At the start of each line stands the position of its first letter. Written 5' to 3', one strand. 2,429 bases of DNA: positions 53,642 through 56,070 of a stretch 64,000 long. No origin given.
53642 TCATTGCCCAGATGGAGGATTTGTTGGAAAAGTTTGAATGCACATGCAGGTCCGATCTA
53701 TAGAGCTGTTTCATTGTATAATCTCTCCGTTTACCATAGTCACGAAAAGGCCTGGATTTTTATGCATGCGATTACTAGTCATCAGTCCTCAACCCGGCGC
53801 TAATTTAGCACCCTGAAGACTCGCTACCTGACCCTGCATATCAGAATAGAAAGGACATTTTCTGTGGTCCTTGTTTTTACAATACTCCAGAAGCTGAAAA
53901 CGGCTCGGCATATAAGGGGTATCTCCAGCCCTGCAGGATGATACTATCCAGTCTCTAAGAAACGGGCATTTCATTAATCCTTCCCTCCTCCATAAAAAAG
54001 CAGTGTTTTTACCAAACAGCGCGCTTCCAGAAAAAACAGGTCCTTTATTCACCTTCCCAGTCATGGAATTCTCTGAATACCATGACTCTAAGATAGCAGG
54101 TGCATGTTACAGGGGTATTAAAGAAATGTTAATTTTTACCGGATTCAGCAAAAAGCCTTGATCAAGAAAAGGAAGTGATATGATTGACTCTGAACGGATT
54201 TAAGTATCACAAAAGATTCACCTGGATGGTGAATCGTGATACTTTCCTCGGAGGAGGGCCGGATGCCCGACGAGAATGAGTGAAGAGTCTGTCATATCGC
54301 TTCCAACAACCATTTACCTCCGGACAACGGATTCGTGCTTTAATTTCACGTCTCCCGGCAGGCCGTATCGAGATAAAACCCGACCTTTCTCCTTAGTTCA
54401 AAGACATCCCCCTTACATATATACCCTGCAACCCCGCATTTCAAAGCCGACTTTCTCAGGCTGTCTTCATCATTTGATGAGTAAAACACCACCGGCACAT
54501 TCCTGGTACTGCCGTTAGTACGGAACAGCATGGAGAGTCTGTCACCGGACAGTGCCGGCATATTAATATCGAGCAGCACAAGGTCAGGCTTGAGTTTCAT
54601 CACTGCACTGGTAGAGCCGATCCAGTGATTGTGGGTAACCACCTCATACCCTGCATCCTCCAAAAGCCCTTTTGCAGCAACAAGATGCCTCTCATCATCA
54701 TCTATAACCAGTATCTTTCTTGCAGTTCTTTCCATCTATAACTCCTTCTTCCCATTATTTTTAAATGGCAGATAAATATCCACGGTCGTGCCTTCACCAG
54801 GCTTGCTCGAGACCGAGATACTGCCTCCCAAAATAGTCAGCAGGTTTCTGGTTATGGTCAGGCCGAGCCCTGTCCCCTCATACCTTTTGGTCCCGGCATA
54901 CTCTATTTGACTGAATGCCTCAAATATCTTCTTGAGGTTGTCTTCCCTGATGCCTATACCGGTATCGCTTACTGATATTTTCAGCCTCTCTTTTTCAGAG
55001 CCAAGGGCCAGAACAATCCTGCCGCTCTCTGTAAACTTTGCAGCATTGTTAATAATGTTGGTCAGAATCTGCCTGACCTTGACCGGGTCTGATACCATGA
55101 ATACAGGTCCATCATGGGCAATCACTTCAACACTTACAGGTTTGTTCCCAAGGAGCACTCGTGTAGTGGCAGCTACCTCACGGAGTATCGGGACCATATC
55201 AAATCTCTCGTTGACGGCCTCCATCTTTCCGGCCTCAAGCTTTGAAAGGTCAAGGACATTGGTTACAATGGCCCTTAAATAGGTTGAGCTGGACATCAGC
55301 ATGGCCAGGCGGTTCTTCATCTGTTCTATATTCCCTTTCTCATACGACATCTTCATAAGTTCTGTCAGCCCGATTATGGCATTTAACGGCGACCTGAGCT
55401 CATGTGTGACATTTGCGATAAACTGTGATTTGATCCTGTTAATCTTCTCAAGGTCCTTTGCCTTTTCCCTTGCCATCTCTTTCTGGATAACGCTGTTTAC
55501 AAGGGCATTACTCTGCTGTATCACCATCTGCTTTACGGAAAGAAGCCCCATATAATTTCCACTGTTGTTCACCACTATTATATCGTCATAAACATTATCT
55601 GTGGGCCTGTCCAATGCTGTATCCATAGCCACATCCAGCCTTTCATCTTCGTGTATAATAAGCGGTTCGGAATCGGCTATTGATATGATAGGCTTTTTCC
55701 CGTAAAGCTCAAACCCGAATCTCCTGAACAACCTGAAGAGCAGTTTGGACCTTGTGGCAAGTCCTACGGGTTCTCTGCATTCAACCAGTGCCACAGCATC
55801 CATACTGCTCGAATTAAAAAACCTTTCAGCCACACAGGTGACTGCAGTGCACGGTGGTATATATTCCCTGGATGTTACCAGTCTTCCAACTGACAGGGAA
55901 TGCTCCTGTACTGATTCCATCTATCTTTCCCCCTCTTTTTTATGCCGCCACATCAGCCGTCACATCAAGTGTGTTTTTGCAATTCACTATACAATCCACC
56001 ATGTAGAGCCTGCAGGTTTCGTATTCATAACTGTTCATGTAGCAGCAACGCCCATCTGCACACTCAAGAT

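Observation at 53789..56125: Two equal-length (61-aa) Cys-rich peptides, one leading a kinase/regulator operon and one leading the adjacent enzyme operon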

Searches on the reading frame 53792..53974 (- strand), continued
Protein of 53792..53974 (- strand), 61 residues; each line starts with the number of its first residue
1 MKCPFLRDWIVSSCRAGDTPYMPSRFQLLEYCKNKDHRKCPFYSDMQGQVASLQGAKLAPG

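Call 60: find_encoding_contigs(protein=P0165, flank=6000, max_places=2)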
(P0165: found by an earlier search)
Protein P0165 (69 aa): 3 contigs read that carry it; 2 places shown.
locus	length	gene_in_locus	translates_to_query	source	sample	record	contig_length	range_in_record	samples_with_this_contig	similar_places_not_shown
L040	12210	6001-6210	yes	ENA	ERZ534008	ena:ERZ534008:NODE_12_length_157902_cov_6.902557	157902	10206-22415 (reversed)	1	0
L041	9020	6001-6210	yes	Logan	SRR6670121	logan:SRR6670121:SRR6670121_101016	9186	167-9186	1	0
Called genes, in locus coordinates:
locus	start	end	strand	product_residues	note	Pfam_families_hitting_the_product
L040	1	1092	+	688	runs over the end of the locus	PF21305:type_II_gspD_N0, PF07660:STN (faint), PF03958:Secretin_N, PF00263:Secretin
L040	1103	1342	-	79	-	-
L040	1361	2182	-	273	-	PF13103:TonB_2, PF03544:TonB_C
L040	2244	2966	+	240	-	PF00072:Response_reg, PF12833:HTH_18, PF00165:HTH_AraC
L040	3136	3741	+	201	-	PF00196:GerE, PF08281:Sigma70_r4_2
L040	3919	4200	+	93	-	PF01740:STAS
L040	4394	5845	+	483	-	PF07238:PilZ (weak), PF00158:Sigma54_activat, PF14532:Sigma54_activ_2, PF07728:AAA_5 (faint), PF25601:AAA_lid_14, PF02954:HTH_8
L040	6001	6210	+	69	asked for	-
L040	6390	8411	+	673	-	PF10114:PocR (faint), PF01590:GAF, PF13185:GAF_2, PF13492:GAF_3 (weak), PF00990:GGDEF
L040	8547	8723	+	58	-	-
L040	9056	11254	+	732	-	PF00535:Glycos_transf_2, PF13641:Glyco_tranf_2_3, PF13506:Glyco_transf_21 (weak), PF13632:Glyco_trans_2_3, PF03552:Cellulose_synt, PF07238:PilZ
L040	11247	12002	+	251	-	PF17036:CBP_BcsS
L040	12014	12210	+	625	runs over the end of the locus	PF13641:Glyco_tranf_2_3, PF00535:Glycos_transf_2, PF13506:Glyco_transf_21, PF13632:Glyco_trans_2_3, PF03552:Cellulose_synt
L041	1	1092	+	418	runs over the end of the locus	?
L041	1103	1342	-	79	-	-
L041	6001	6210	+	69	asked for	-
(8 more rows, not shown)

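Call 63: search_protein_families(library=pfam, alignment_id=A6, max_evalue=0.1)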
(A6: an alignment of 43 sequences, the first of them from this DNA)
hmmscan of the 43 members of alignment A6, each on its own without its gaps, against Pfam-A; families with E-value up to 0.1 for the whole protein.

A. member 1, seq(61 aa): 0 families

B. families by the number of members that match (of 43 scanned): 5 families
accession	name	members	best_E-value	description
PF09740.14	DUF2043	2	0.0012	Uncharacterized conserved protein (DUF2043)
PF03913.18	Ragweed_pollen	1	0.0036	Ragweed group 5 pollen allergen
PF05741.18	zf-nanos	1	0.014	Nanos RNA binding domain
PF04092.18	SAG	1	0.064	SRS domain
PF16988.10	Vps36-NZF-N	1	0.084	Vacuolar protein sorting 36 NZF-N zinc-finger domain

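Call 64: search_protein_families(library=ncbifam, alignment_id=A6, max_evalue=0.1)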
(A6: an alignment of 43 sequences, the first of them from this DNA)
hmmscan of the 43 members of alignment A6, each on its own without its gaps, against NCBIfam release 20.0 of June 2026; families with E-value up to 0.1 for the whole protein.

A. member 1, seq(61 aa): 0 families

B. families by the number of members that match (of 43 scanned): 0 families
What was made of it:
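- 53789..53974 (-): P1: 61-aa 4-Cys protein. Family motif: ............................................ No Pfam or NCBIfam family for any of 43 members (calls 63, 64).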

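Call 70: search_protein_families(library=pfam, max_evalue=0.01, proteins=[L001:1394-2962:-, L005:6060-8336:-])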
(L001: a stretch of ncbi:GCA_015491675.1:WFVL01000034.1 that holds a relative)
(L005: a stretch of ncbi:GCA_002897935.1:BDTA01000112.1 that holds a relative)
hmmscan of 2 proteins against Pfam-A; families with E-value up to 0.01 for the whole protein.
L001:1394-2962:- (522 aa): 2 families
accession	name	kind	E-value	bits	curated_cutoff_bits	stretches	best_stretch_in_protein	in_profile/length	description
PF03767.20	Acid_phosphat_B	-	7.1e-06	26.1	27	0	114-216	105-202/230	HAD superfamily, subfamily IIIB (Acid phosphatase)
PF00702.32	Hydrolase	-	0.00072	20.4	26.4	1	47-226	4-131/191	haloacid dehalogenase-like hydrolase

L005:6060-8336:- (758 aa): 0 families

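Call 82: find_encoding_contigs(protein=P0023, flank=6000, max_places=2)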
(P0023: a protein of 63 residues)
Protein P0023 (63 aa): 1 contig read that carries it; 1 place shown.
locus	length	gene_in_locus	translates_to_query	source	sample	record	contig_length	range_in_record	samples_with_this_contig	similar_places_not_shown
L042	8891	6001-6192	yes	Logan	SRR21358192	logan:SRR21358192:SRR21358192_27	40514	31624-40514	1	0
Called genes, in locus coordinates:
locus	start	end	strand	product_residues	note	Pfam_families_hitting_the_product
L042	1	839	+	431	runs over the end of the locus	PF00232:Glyco_hydro_1, PF00150:Cellulase (faint), PF02449:Glyco_hydro_42 (weak)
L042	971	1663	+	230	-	PF02811:PHP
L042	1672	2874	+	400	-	PF13506:Glyco_transf_21, PF00535:Glycos_transf_2 (faint), PF13641:Glyco_tranf_2_3, PF13632:Glyco_trans_2_3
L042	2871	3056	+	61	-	-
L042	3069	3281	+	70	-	-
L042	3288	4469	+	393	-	PF00571:CBS (faint), PF00512:HisKA, PF02518:HATPase_c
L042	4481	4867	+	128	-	PF00072:Response_reg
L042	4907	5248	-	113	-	-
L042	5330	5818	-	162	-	PF02464:CinA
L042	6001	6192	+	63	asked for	-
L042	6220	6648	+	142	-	PF01814:Hemerythrin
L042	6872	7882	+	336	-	PF12849:PBP_like_2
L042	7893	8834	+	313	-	PF00528:BPD_transp_1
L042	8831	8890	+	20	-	?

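Call 97: search_protein_families(library=pfam, max_evalue=0.001, proteins=[L042:2871-3056:+, L042:3069-3281:+, L042:6220-6648:+, L037:4055-4711:+, L001:3125-3460:+])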
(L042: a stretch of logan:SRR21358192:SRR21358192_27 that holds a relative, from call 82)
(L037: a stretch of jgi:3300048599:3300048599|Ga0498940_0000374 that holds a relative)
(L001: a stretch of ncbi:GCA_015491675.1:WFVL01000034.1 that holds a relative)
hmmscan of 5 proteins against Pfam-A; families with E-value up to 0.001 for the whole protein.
L042:2871-3056:+ (61 aa): 0 families

L042:3069-3281:+ (70 aa): 0 families

L042:6220-6648:+ (142 aa): 1 family
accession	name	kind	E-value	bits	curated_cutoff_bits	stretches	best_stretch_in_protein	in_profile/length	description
PF01814.28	Hemerythrin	-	1e-09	39.4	25.3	1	10-128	2-122/127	Hemerythrin HHE cation binding domain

L037:4055-4711:+ (218 aa): 0 families

L001:3125-3460:+ (111 aa): 0 families

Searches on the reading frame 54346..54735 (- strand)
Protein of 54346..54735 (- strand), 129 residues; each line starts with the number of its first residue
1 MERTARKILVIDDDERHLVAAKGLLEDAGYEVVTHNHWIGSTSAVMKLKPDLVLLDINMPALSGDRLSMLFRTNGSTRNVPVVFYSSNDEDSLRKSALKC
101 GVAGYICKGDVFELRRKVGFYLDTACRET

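Call 4: search_protein_families(library=pfam, max_evalue=1, proteins=[window:54346-54735:-])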
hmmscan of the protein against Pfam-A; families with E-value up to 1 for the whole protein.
window:54346-54735:- (129 aa): 3 families
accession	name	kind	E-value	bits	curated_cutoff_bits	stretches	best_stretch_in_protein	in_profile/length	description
PF00072.30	Response_reg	-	1.6e-17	64.1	30.2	1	8-109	1-100/111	Response regulator receiver domain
PF20161.5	VpsR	-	0.0086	16.2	23.7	1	2-94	7-96/121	VpsR domain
PF01497.23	Peripla_BP_2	-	0.14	12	27.5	1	30-101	39-103/235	Periplasmic binding protein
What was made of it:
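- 54346..54735 (-): REC-only (CheY-like) response regulator, 129 aa, with no output domain. Pfam Response_reg 1.6e-17, the only domain that passes its cutoff (call 4).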

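Call 5: search_protein_families(library=ncbifam, max_evalue=1, proteins=[window:54346-54735:-])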
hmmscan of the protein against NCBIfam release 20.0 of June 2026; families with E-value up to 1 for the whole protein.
window:54346-54735:- (129 aa): 94 families (the best 25 are shown)
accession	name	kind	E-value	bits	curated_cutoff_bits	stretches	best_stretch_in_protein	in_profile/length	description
NF045717.1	DVU0259_DivK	exception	2.6e-13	50.2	160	1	5-88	2-85/117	DVU0259 family response regulator domain-containing protein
TIGR02154.1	PhoB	equivalog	3.2e-13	49.5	296.2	1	5-108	2-105/226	phosphate regulon transcriptional regulator PhoB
NF053854.1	RespRegPhoBBctds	equivalog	2.3e-11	43.5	270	1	8-108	1-100/225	two-component system response regulator PhoB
NF045505.1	RR_RssB_Pseudo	equivalog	1.1e-10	41.1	700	1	1-108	1-106/394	two-component system response regulator RssB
NF007135.0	PRK09581.1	equivalog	3e-10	39.5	474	1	7-108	4-105/457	PleD family two-component system response regulator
NF052313.1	T9SS_RR_PorX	equivalog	4.7e-10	38.8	300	1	7-108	2-101/513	T9SS response regulator signal transducer PorX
NF007546.0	PRK10161.1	equivalog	9.9e-10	38.4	471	1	5-108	2-105/229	phosphate response regulator transcription factor PhoB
NF051870.1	NAssimRespRegNtrX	equivalog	1.6e-09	37.2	600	1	6-108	2-104/452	nitrogen assimilation response regulator NtrX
NF047793.1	ResRegPgtA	equivalog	2.3e-09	36.6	650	1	3-101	3-99/414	two-component system response regulator PgtA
NF006900.1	PRK09390.1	equivalog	3.9e-09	36.3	255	1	5-108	4-105/203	response regulator FixJ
NF008469.0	PRK11361.1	equivalog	4.1e-09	35.7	714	1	4-114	3-112/461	acetoacetate metabolism transcriptional regulator AtoC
NF040689.1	MtrAB_MtrA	equivalog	6.5e-09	35.4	300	1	8-108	1-98/219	MtrAB system response regulator MtrA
NF007935.0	PRK10651.1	equivalog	7.8e-09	35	250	1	5-108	6-109/216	two-component system response regulator NarL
NF007005.1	PRK09468.1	equivalog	9.8e-09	35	331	1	5-108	3-104/237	osmolarity response regulator transcription factor OmpR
NF008099.0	PRK10841.1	equivalog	2.2e-08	32.3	920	1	7-104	826-921/949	two-component system sensor histidine kinase RcsC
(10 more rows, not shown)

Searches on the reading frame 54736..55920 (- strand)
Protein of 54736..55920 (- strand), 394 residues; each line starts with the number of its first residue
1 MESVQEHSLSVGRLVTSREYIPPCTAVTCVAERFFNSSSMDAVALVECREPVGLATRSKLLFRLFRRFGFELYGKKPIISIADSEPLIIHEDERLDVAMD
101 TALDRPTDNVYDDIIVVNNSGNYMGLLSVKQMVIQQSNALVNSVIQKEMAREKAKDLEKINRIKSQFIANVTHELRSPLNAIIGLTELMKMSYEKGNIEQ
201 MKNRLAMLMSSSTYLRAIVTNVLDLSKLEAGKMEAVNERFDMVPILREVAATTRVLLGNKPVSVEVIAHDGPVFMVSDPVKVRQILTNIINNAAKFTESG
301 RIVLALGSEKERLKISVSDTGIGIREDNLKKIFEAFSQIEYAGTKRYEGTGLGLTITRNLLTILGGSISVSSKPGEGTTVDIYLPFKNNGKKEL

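Call 4: search_protein_families(library=pfam, max_evalue=1, proteins=[window:54736-55920:-])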
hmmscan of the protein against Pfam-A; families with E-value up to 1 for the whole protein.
window:54736-55920:- (394 aa): 7 families
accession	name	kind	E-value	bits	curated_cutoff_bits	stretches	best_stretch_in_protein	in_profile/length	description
PF02518.31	HATPase_c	-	2.9e-28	99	26.4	1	278-387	2-110/111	Histidine kinase-, DNA gyrase B-, and HSP90-like ATPase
PF00512.31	HisKA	-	6.9e-16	58.5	26.9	1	164-231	2-66/66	His Kinase A (phospho-acceptor) domain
PF13581.12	HATPase_c_2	-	0.0007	20.1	27.4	1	285-381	39-124/127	Histidine kinase-like ATPase domain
PF13589.12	HATPase_c_3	-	0.0047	17.4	25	1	284-354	5-77/137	Histidine kinase-, DNA gyrase B-, and HSP90-like ATPase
PF00571.33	CBS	-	0.039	14.7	24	1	81-131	4-50/57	CBS domain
PF25070.2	DUF7794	-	0.051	13.4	32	0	246-263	29-46/271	Domain of unknown function (DUF7794)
PF13749.12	HATPase_c_4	-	0.079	13.4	26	1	109-151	7-50/89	Putative ATP-dependent DNA helicase recG C-terminal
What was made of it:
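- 55480..55920 (-): N-terminal sensor domain of the kinase (about 147 aa, weakly CBS-like, no transmembrane segment). Pfam CBS E = 0.039, below the cutoff (call 4).
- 54736..55920 (-): Cytoplasmic histidine kinase (394 aa; HisKA + HATPase_c). Call 4.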

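Call 5: search_protein_families(library=ncbifam, max_evalue=1, proteins=[window:54736-55920:-])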
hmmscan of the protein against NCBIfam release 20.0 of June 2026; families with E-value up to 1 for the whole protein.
window:54736-55920:- (394 aa): 94 families (the best 25 are shown)
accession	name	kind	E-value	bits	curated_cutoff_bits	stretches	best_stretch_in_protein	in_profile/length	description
NF041947.1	LuxQ_Vibrio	equivalog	1.5e-60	205.1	1200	1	134-391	442-701/843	quorum-sensing autoinducer 2 sensor kinase/phosphatase LuxQ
TIGR02956.1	TMAO_torS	equivalog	4.7e-58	197.1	676.5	1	140-389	443-685/967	TMAO reductase system sensor histidine kinase/response regulator TorS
NF011874.0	PRK15347.1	equivalog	1.1e-57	195.8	852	1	133-388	366-616/921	two component system sensor kinase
NF038297.2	hybrid_HK_HrmK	equivalog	2.1e-55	188.5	725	1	148-391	219-462/607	hybrid histidine kinase/response regulator HrmK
NF008318.0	PRK11107.1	equivalog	2.6e-52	178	890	1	146-389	278-521/920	two-component sensor histidine kinase BarA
NF046044.1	PnpS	equivalog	2.8e-51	174.8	400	1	155-385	161-390/390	two-component system histidine kinase PnpS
NF047874.1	MASE3_PAS_HK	subfamily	2.8e-49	168.5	560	1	148-391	382-630/655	MASE3 domain-containing sensor histidine kinase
NF008099.0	PRK10841.1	equivalog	3.6e-48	164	920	1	148-388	454-692/949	two-component system sensor histidine kinase RcsC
TIGR02966.1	phoR_proteo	equivalog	4e-47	160.9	334.2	1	155-382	105-331/333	phosphate regulon sensor histidine kinase PhoR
NF008302.0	PRK11091.1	equivalog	4.1e-47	160.9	838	1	152-386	271-505/779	aerobic respiration two-component sensor histidine kinase ArcB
NF033092.0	HK_WalK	equivalog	2.1e-44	152.1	725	1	112-386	323-594/594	cell wall metabolism sensor histidine kinase WalK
NF041832.1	near_NosP_CTERM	subfamily_domain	3.2e-42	144.9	400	1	158-389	1-228/370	NahK/ErcS family hybrid sensor histidine kinase/response regulator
NF008543.0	PRK11466.1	equivalog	8.9e-42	143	982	1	133-388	416-664/914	TMAO reductase system sensor histidine kinase/response regulator TorS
NF045901.1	HisKinLetSLeg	equivalog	3.9e-41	141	1650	1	146-383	276-515/906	two-component system sensor histidine kinase LetS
NF047465.1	hybrid_HK_LvrA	exception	1.1e-38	132.8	1200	1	147-388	184-424/819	hybrid histidine kinase/response regulator LvrA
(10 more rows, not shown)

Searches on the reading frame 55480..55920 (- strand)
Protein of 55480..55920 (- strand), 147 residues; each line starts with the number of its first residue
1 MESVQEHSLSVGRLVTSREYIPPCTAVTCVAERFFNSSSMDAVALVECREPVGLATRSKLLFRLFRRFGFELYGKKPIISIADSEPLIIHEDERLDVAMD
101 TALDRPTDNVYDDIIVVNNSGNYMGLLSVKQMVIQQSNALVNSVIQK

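Call 27: find_related_loci(query=A5, collection=genome_contigs, flank=6000)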
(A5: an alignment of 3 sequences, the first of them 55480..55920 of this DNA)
Query A5 (147 aa) in genome_contigs; peptide patterns used: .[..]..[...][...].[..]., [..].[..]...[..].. (x = any residue, [..] = any of these).
86 stretches matched a pattern; 6 encode a relative of the query (tblastn E <= 1e-3); 6 distinct loci.
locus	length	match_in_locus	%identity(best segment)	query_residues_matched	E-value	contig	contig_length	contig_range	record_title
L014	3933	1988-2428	95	1-147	2e-96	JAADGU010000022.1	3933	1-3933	MAG: Nitrospirota bacterium isolate M_MetaBat.13 contig-127_39149, whole genome shotgun sequence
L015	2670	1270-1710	94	1-147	5e-96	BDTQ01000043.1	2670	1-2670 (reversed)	Bacterium BMS3Bbin07 DNA, contig: NODE_308, whole genome shotgun sequence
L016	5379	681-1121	94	1-147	3e-93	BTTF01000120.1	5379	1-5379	MAG: Bacterium Idc_ex_meta_mg7 DNA, NODE_992_5379_cov_43.632890, whole genome shotgun sequence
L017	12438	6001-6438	79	2-147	4e-79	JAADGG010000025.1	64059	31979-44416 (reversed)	MAG: Nitrospirota bacterium isolate M_MetaBat.107 contig-127_799, whole genome shotgun sequence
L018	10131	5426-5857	53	5-147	8e-40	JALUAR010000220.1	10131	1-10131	MAG: Thermodesulfovibrio sp. isolate S141_metabat2_scaf2bin.236 S141_NODE_6664_length_10131_cov_1.555878, whole genome s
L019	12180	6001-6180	38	22-85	2e-5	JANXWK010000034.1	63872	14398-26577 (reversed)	MAG: Hyphomicrobiales bacterium isolate GL140_1_metabat_75 GL140_1_k141_1263170, whole genome shotgun sequence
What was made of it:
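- Tried and rejected: The genome-collection scan with the sensor domain returned only 6 loci, one of them doubtful (Hyphomicrobiales, 38% over 64 residues; call 27).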

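Call 55: search_solved_structures(query=A5, max_evalue=1, show_alignments=1)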
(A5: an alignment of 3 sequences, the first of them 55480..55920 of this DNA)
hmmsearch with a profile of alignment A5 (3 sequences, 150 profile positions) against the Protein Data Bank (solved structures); distinct sequences matched with E-value up to 1: 8.
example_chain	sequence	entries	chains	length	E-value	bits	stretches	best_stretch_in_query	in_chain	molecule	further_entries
2ef7_A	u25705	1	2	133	0.034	16.9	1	35-133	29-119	Hypothetical protein ST2348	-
9sr9_H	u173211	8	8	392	0.055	16.3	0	100-135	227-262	Dehydrogenase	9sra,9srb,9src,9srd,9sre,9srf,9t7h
4pl1_B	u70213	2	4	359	0.13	15.1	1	65-140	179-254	Dual-specificity RNA methyltransferase RlmN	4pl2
5hr6_A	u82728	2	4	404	0.16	14.8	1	65-140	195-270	RlmN methylase | Dual-specificity RNA methyltransferase RlmN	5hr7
3rf9_A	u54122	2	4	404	0.18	14.6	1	65-140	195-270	Ribosomal RNA large subunit methyltransferase N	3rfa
9l96_a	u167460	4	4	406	0.3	13.9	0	9-63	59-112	CBS domain-containing protein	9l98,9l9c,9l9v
7yny_A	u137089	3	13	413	0.34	13.7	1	84-146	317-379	Lef3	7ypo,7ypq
2cu0_A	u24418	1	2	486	0.69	12.7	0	98-139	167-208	Inosine-5'-monophosphate dehydrogenase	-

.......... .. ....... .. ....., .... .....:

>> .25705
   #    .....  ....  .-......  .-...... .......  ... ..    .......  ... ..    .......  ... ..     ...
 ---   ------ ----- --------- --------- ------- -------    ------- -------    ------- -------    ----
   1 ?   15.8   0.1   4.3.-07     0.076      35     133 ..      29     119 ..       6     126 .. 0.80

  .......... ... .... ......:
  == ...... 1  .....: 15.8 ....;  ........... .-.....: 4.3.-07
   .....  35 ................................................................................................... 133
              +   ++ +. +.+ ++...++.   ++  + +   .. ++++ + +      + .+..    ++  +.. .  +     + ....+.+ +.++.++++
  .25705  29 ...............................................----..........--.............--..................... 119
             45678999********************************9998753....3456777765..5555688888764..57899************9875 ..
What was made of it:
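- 55480..55920 (-): The best PDB profile hit is the CBS protein 2ef7, E = 0.034 (call 55).
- On CBS-domain sensor (kinase N-terminus): The best PDB hit is a CBS protein at E = 0.034 (call 55).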
